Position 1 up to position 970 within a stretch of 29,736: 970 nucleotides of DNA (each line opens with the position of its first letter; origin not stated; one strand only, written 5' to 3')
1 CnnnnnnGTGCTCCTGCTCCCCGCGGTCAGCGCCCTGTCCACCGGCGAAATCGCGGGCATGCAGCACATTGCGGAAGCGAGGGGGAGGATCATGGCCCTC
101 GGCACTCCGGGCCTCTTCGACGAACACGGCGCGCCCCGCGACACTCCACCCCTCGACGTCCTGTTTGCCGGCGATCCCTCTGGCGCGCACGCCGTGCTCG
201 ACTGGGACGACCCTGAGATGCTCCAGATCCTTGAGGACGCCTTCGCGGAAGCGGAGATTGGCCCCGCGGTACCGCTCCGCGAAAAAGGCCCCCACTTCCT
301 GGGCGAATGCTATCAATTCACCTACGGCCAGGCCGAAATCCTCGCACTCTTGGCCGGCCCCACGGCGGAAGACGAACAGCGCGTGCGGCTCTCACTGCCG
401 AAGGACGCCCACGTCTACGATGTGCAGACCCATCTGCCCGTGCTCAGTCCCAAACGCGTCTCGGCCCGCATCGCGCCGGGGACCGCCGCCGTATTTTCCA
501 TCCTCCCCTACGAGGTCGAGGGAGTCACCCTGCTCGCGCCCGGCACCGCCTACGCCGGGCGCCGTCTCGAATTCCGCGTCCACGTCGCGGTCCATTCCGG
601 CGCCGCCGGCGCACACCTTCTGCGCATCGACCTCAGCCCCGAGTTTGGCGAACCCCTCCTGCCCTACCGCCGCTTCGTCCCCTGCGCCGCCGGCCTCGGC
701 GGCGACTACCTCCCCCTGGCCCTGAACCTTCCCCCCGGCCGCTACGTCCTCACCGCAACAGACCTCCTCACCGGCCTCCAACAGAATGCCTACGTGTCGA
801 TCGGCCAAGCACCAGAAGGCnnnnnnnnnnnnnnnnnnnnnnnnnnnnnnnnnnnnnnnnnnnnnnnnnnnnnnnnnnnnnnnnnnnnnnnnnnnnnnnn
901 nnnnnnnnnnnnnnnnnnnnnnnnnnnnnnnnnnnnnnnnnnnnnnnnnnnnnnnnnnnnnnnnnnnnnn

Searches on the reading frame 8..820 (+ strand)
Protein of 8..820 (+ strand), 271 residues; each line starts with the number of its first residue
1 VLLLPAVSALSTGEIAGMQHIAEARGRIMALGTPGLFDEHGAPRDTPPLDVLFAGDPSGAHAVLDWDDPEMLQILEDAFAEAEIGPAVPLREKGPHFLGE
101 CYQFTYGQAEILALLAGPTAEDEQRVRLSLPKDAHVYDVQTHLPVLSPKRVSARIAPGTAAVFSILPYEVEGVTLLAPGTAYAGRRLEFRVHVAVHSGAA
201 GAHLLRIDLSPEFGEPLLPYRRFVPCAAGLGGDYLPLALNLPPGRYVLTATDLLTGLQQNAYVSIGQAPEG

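Call 22: search_protein_families(library=pfam, proteins=[window:8-820:+], max_evalue=0.001)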
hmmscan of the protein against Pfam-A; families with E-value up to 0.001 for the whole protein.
window:8-820:+ (271 aa): 0 families
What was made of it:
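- Tried and rejected: The first ORF (207 aa) has no Pfam match (call 22).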
